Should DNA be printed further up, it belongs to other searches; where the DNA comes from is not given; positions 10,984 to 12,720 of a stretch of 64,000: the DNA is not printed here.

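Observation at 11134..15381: tatA-tatC next to a Tat-signal mini-protein translationally coupled to a signal-less DUF4331 protein: candidate dedicated Tat hitch-hiker export module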

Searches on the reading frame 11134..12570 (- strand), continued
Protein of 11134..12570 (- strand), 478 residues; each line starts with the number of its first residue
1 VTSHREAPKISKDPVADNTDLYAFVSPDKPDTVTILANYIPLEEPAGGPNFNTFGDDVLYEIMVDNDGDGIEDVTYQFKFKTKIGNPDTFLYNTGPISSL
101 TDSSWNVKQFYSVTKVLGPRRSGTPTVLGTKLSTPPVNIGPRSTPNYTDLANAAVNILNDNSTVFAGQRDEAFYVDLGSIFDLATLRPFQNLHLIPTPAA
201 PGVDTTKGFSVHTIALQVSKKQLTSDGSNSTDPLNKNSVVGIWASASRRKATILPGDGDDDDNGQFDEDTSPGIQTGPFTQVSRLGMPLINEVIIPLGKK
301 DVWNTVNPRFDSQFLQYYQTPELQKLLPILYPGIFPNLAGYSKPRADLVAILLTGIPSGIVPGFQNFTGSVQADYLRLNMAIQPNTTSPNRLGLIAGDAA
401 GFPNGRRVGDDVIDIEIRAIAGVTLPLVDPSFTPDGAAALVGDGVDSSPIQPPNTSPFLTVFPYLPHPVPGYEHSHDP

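Call 29: search_protein_families(library=pfam, proteins=[L032:6362-6733:+, L082:2345-2716:+, L023:6489-7526:+, L088:8105-9265:+, L032:6837-7403:+, L032:7400-8128:+, L061:6557-7348:+, L023:3832-4143:+, L023:3397-3804:+, L023:2184-2669:+], max_evalue=0.01)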
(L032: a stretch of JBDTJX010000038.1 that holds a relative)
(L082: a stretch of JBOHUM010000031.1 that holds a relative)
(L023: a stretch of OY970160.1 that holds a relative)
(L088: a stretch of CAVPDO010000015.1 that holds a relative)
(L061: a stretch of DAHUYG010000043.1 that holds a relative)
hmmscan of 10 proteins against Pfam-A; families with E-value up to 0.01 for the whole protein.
L032:6362-6733:+ (123 aa): 0 families

L082:2345-2716:+ (123 aa): 0 families

L023:6489-7526:+ (345 aa): 1 family
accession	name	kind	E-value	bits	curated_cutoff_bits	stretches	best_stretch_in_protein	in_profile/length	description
PF03824.22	NicO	-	1.8e-82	277.4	27.7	1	43-327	3-285/287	High-affinity nickel-transport protein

L088:8105-9265:+ (386 aa): 1 family
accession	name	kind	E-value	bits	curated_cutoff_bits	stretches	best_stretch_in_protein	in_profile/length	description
PF03824.22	NicO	-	1.9e-97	326.5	27.7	1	83-370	3-285/287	High-affinity nickel-transport protein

L032:6837-7403:+ (188 aa): 4 families
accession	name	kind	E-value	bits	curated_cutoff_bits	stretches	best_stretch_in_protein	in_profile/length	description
PF04542.20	Sigma70_r2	-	3.2e-19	68.9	24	1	23-89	1-68/71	Sigma-70 region 2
PF04545.22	Sigma70_r4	-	1.3e-12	47.4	24.1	1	128-176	1-49/50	Sigma-70, region 4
PF08281.18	Sigma70_r4_2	-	1.6e-11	44.1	25.7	1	122-175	1-54/54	Sigma-70, region 4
PF07638.17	Sigma70_ECF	-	5.4e-07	30.1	21.1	1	49-178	53-182/185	ECF sigma factor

L032:7400-8128:+ (242 aa): 2 families
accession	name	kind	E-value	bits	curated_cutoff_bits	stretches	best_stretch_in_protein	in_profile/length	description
PF10099.14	RskA_C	-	1.1e-14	55.2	29.4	1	107-233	2-134/135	Anti-sigma-K factor rskA, C-terminal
PF13490.11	zf-HC2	-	0.0074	16.8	22.2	0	17-38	14-35/35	Putative zinc-finger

L061:6557-7348:+ (263 aa): 1 family
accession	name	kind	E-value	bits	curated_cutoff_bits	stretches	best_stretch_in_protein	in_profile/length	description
PF03405.20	FA_desaturase_2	-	0.0064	15.8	22.7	1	70-192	102-217/325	Fatty acid desaturase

L023:3832-4143:+ (103 aa): 0 families

L023:3397-3804:+ (135 aa): 3 families
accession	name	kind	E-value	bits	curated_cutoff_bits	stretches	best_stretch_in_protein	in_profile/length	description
PF12840.13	HTH_20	-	9e-05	22.8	27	1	58-100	5-48/51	Helix-turn-helix domain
PF01022.26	HTH_5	-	0.00054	20.2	22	1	57-101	2-46/47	Bacterial regulatory protein, arsR family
PF13412.12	HTH_24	-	0.0062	16.5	21.9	1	73-100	20-47/48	Winged helix-turn-helix DNA-binding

L023:2184-2669:+ (161 aa): 0 families

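Call 43: predict_structure(alignment_id=A2)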
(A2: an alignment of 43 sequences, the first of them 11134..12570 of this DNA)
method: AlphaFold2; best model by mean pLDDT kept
length: 478 residues; sequences in the alignment: 43
mean_pLDDT: 63.2   pTM: 0.71
mean pLDDT of the five models: 63.2, 60.1, 59.5, 55.2, 54.6
residues with pLDDT >= 90: 63; 70-90: 133; 50-70: 100; < 50: 182
segments of 3 or more residues with pLDDT < 50: 1-14, 42-50, 175-190, 192-208, 251-278, 281-301, 313-315, 330-341, 343-364, 394-396, 412-429, 472-478
pLDDT, mean of each block of 10 residues (from residue 1): 36 51 86 85 40 74 85 91 78 78 85 92 92 84 81 95 90 47 45 44 45 89 84 82 73 44 46 47 44 40 54 50 50 45 40 38 50 67 73 56 61 45 47 53 53 71 81 40
secondary structure, 60 per line:
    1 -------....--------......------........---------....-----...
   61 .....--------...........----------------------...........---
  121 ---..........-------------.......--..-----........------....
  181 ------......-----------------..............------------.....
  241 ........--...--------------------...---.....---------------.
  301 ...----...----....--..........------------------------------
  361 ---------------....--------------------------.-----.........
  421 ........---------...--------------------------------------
elements in order: H8-11 E20-25 E32-39 H49-52 E58-65 E74-84 E107-117 E124-133 H147-153 E163-170 H177-180 H187-192 E210-219 H220-223 E239-248 E251-253 E274-276 E280-284 H300-303 H315-318 H321-330 E376-379 H412-428

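Call 45: search_dna_similar(query=window:11134-12570:-, collection=plasmids, mode=protein, max_evalue=0.001, max_rows=30, rows=spread)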
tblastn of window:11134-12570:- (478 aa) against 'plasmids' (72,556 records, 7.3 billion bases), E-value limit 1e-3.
Records with a match: 45; places in all: 49; records where one place covers at least 80% of the query: 38.
Best place of each record, by identity: 60-80% 1; <60% 44.
By first word of the organism name: Streptomyces 12; Pseudoalteromonas 6; Sulfitobacter 5; Embleya 2; Paraburkholderia 2; Lichenicola 2; Adhaeribacter 2; Nostoc 2; Methylocystis 2; Kitasatospora 1; and 9 more.
By predicted mobility (MOB-suite, as given by PLSDB): non-mobilizable 37; mobilizable 6; conjugative 2.
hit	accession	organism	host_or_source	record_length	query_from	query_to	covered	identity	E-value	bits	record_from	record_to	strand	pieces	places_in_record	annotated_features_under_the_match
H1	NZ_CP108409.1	Kitasatospora sp. NBC_01300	-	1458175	1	474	99%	60.3%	5e-178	560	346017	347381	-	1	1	record has no annotation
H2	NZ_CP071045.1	Streptomyces sp. CA-256286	sediment,muddy soil from torrent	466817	2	467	97%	40.2%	6e-83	286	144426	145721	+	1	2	DUF4331 domain-containing protein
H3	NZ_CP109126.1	Streptomyces anulatus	-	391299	2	467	97%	40.2%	8e-83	286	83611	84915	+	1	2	DUF4331 domain-containing protein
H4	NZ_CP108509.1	Streptomyces sp. NBC_01237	-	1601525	2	468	98%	39.6%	5e-83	286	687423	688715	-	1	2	none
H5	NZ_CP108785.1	Embleya sp. NBC_00888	-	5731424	2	468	98%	39.3%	1e-80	280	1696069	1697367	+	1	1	none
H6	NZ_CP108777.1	Embleya sp. NBC_00896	-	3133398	2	468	98%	38.8%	1e-80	280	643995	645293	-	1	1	none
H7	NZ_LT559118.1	Nonomuraea gerenzanensis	-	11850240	2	468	98%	38.0%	1e-78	274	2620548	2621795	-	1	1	none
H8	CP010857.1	Marinovum algicola DG 898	-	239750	2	474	99%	36.3%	2e-69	247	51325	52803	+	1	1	hypothetical protein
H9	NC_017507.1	Marinobacter adhaerens HP15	German Wadden Sea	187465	2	471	98%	36.3%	1e-65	236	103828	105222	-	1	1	DUF4331 domain-containing protein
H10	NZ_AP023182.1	Paraburkholderia sp. PGU19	Physopelta gutta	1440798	2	471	98%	34.8%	5e-60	220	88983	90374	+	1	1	record has no annotation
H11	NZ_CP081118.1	Sulfitobacter pontiacus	-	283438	2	471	98%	34.5%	2e-59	218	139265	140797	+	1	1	DUF4331 domain-containing protein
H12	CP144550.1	Sulfitobacter pontiacus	cell culture,salt marsh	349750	2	471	98%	34.3%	3e-59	218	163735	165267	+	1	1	record has no annotation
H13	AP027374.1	Sulfitobacter pontiacus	-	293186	2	471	98%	34.3%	3e-59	218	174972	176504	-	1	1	hypothetical protein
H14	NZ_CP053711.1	Lichenicola cladoniae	Cladonia borealis,cell culture,lichen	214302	2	478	100%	33.8%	3e-50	191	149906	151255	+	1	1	DUF4331 domain-containing protein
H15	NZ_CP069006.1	Sulfitobacter mediterraneus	Skeletonema costatum,The surface ...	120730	2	471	98%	33.8%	2e-65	236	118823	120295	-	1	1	DUF4331 domain-containing protein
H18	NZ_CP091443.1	Pseudoalteromonas sp. CF6-2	sediment,South Sea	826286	2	471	98%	33.6%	2e-62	227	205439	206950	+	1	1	DUF4331 domain-containing protein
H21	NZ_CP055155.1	Adhaeribacter swui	Cell culture,Mud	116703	2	459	96%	32.6%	1e-61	224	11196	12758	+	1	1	DUF4331 family protein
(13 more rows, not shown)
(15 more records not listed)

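Call 46: get_annotated_region(hit=H9, flank=4000)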
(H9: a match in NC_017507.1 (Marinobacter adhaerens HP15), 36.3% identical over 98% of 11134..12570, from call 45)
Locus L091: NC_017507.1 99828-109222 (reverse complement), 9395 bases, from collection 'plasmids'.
description: Marinobacter adhaerens HP15 plasmid pHP-187, complete sequence
organism: Marinobacter adhaerens HP15 (NCBI taxid 225937)
taxonomy: Bacteria; Pseudomonadota; Gammaproteobacteria; Pseudomonadales; Marinobacteraceae; Marinobacter; Marinobacter adhaerens; Marinobacter adhaerens HP15
host: -; source: German Wadden Sea; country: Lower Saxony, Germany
typing (MOB-suite, as given by PLSDB): non-mobilizable; replicon rep_cluster_487
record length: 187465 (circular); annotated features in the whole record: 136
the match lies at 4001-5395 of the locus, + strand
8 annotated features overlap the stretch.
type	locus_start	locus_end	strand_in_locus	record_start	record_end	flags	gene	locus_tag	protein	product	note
CDS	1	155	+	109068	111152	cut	-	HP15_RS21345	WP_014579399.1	metallophosphoesterase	-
CDS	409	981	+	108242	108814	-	-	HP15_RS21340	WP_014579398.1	DUF3299 domain-containing protein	-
CDS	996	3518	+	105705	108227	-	-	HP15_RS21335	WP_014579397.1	PKD domain-containing protein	-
CDS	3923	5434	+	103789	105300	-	-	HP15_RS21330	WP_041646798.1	DUF4331 domain-containing protein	-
CDS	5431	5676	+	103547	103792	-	-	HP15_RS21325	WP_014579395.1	hypothetical protein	-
CDS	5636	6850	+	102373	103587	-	-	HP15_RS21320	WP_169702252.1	hypothetical protein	-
CDS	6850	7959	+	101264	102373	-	-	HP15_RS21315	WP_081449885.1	HupE/UreJ family protein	-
CDS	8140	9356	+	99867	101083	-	-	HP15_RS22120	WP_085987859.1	IS3 family transposase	-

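Call 47: get_annotated_region(hit=H2, flank=4000)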
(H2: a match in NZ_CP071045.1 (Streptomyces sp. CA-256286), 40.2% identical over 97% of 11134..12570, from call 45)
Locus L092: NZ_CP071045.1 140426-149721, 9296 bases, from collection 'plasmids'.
description: Streptomyces sp. CA-256286 plasmid p65_CHABEC, complete sequence
organism: Streptomyces sp. CA-256286 (NCBI taxid 2801033)
taxonomy: Bacteria; Actinomycetota; Actinomycetes; Kitasatosporales; Streptomycetaceae; Streptomyces; Streptomyces sp. CA-256286
host: -; source: sediment,muddy soil from torrent; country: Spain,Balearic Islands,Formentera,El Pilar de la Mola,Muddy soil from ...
typing (MOB-suite, as given by PLSDB): mobilizable; replicon rep_cluster_1910,rep_cluster_1910,rep_cluster_1974; relaxase MOBP,MOBP
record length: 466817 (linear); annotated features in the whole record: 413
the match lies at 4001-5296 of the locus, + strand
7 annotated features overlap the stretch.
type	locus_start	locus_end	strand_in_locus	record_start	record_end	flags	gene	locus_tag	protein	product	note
CDS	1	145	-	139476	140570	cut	-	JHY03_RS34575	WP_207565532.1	cobalamin-dependent protein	-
CDS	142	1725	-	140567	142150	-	-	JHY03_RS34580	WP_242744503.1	PP2C family protein-serine/threonine phosphatase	-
CDS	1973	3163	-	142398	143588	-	-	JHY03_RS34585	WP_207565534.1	PP2C family protein-serine/threonine phosphatase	-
CDS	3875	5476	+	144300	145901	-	-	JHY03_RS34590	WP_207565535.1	DUF4331 domain-containing protein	-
CDS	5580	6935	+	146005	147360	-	-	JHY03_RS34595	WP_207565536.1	tetratricopeptide repeat protein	-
CDS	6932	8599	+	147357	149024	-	-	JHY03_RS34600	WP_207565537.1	nickel transporter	-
CDS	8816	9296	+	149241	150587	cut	-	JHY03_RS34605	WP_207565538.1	hypothetical protein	-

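Call 48: get_annotated_region(hit=H21, flank=4000)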
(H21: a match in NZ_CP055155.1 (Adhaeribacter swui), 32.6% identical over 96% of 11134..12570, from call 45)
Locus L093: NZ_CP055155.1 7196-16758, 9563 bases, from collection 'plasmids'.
description: Adhaeribacter swui strain KCTC 52873 plasmid unnamed2, complete sequence
organism: Adhaeribacter swui (NCBI taxid 2086471)
taxonomy: Bacteria; Bacteroidota; Cytophagia; Cytophagales; Hymenobacteraceae; Adhaeribacter; Adhaeribacter swui
host: -; source: Cell culture,Mud; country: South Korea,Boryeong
typing (MOB-suite, as given by PLSDB): non-mobilizable
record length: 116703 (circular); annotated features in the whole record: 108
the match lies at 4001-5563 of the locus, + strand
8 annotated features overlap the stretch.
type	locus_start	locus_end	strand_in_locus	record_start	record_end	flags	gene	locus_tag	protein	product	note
CDS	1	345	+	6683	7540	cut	-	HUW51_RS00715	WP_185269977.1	hypothetical protein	-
CDS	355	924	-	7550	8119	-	-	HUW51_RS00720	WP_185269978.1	recombinase family protein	GO:0006310 - DNA recombination [Evidence IEA]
CDS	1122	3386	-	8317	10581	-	-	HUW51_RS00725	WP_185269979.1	TonB-dependent receptor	GO:0015891 - siderophore transport [Evidence IEA]; GO:0055085 - transmembrane transport [Evidence IEA]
CDS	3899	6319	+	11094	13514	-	-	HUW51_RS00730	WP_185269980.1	DUF4331 family protein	-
CDS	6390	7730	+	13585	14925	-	-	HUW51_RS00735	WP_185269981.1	tetratricopeptide repeat protein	-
CDS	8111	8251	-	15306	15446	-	-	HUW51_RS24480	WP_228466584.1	hypothetical protein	-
CDS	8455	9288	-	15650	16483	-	-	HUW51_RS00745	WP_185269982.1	hypothetical protein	-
CDS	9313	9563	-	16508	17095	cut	-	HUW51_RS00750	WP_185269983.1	carboxymuconolactone decarboxylase family protein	-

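Call 52: get_annotated_region(hit=H18, flank=4000)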
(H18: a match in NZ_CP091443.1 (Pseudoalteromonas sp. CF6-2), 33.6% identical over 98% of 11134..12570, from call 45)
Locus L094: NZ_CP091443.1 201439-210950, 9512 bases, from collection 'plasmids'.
description: Pseudoalteromonas sp. CF6-2 plasmid unnamed, complete sequence
organism: Pseudoalteromonas sp. CF6-2 (NCBI taxid 562716)
taxonomy: Bacteria; Pseudomonadota; Gammaproteobacteria; Alteromonadales; Pseudoalteromonadaceae; Pseudoalteromonas; Pseudoalteromonas sp. CF6-2
host: -; source: sediment,South Sea; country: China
typing (MOB-suite, as given by PLSDB): non-mobilizable
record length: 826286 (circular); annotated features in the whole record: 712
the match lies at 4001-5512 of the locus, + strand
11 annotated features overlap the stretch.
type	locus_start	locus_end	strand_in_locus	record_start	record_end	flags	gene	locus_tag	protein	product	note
CDS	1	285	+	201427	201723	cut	-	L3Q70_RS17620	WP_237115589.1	DUF1496 domain-containing protein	-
CDS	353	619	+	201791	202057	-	-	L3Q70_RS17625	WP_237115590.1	VF530 family protein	-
CDS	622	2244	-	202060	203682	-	-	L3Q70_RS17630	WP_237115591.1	diacylglycerol kinase family protein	-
CDS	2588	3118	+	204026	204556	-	-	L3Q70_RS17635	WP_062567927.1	sigma-70 family RNA polymerase sigma factor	GO:0006352 - DNA-templated transcription initiation [Evidence IEA]; GO:0006355 - regulation of DNA-templated ...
CDS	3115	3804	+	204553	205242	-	-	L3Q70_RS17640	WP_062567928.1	anti-sigma factor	-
CDS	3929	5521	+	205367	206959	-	-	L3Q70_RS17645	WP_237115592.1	DUF4331 domain-containing protein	-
CDS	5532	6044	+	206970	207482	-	-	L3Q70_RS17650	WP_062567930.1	Ig-like domain-containing protein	-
CDS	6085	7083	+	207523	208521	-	-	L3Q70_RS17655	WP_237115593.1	hypothetical protein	-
CDS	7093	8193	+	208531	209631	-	-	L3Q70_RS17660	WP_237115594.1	HupE/UreJ family protein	-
CDS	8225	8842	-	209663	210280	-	-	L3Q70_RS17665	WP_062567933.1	TetR/AcrR family transcriptional regulator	GO:0006355 - regulation of DNA-templated transcription [Evidence IEA]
CDS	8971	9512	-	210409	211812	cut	-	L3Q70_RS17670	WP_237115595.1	efflux transporter outer membrane subunit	GO:0006810 - transport [Evidence IEA]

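Call 53: get_annotated_region(hit=H14, flank=4000)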
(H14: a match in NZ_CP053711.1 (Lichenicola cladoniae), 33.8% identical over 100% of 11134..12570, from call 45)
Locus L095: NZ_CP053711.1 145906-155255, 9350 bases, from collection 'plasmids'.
description: Lichenicola cladoniae strain PAMC 26569 plasmid unnamed4, complete sequence
organism: Lichenicola cladoniae (NCBI taxid 1484109)
taxonomy: Bacteria; Pseudomonadota; Alphaproteobacteria; Rhodospirillales; Acetobacteraceae; Lichenicola; Lichenicola cladoniae
host: -; source: Cladonia borealis,cell culture,lichen; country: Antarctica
typing (MOB-suite, as given by PLSDB): non-mobilizable
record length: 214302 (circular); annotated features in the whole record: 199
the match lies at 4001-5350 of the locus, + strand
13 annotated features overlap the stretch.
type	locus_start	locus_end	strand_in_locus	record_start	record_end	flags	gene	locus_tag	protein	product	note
CDS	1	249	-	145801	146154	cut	-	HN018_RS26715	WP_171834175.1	hypothetical protein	-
CDS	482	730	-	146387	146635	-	-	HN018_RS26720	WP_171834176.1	helix-turn-helix transcriptional regulator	-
CDS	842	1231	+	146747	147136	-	-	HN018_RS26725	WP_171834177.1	hypothetical protein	-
CDS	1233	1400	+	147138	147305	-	-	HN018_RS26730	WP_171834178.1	hypothetical protein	-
CDS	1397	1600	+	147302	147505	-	-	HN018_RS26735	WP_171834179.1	hypothetical protein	-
CDS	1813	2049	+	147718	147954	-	-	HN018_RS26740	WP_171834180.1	hypothetical protein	-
CDS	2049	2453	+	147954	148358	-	-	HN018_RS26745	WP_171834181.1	hypothetical protein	-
CDS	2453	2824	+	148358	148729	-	-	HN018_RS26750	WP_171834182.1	hypothetical protein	-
CDS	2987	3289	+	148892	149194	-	-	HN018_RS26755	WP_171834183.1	hypothetical protein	-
CDS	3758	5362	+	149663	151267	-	-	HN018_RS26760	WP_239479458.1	DUF4331 domain-containing protein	-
CDS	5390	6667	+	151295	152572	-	-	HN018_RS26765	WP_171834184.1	hypothetical protein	-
CDS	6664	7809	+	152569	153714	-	-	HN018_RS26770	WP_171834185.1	HupE/UreJ family protein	-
CDS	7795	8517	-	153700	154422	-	-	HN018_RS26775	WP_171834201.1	SOS response-associated peptidase family protein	GO:0006974 - DNA damage response [Evidence IEA]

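Call 64: search_protein_representatives(protein=window:11134-12570:-)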
Query: 478 residues. Proteins with E-value up to 0.001 (for the whole library): 5606; up to 1e-10: 3454; up to 1e-30: 1089. The best 150 are listed.
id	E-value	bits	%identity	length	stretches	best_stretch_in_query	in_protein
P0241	3.4e-146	504.2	55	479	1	1-472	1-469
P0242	3.9e-146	504.0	56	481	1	1-473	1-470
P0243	1.0e-139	482.8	56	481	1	1-474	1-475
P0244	3.6e-130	451.3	69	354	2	1-203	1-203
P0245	1.3e-129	449.5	60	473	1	1-476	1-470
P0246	4.9e-127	441.0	53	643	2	2-232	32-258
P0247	4.0e-123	428.1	54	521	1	1-442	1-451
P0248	5.6e-122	424.3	54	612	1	2-475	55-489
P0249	1.3e-121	423.1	55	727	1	21-476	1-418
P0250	5.0e-121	421.2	55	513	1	2-473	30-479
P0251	8.8e-121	420.4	52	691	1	2-474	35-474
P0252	8.5e-118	410.5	59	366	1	86-471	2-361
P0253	1.2e-117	410.0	59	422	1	1-476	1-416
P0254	4.0e-116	405.0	51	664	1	2-473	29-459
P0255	5.0e-116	404.7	50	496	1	2-476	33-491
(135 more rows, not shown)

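Call 80: find_related_loci(query=A5, collection=metagenome_contigs, flank=3000)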
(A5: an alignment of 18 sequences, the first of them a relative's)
Query A5 (513 aa) in metagenome_contigs; peptide patterns used: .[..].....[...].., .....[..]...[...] (x = any residue, [..] = any of these).
600 stretches matched a pattern (row limit reached: there are more); 589 encode a relative of the query (tblastn E <= 1e-3); the best 80 are kept; 80 distinct loci.
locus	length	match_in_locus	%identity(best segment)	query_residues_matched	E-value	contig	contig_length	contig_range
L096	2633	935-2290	51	11-486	3e-148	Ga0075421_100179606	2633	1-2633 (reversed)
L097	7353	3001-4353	51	17-484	3e-138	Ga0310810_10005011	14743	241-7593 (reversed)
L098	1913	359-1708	52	11-477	1e-146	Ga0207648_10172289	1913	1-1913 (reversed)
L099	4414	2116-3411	49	7-477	2e-138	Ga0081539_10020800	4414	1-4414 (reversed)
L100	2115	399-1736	50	24-478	1e-145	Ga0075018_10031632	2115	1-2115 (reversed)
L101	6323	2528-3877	51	9-479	1e-135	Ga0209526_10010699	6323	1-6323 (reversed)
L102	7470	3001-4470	46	8-505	3e-135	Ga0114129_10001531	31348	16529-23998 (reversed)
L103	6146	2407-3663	52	17-477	1e-135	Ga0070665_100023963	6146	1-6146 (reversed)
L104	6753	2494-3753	51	17-477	5e-135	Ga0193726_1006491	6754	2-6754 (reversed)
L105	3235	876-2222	49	30-478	5e-139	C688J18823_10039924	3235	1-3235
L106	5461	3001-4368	51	2-477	2e-133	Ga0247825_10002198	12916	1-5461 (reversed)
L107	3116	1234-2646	48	30-479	2e-138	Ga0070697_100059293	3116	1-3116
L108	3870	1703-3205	47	1-479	7e-136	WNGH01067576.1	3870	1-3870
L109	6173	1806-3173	47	30-478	1e-132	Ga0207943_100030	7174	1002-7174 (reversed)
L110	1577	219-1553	48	11-478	1e-143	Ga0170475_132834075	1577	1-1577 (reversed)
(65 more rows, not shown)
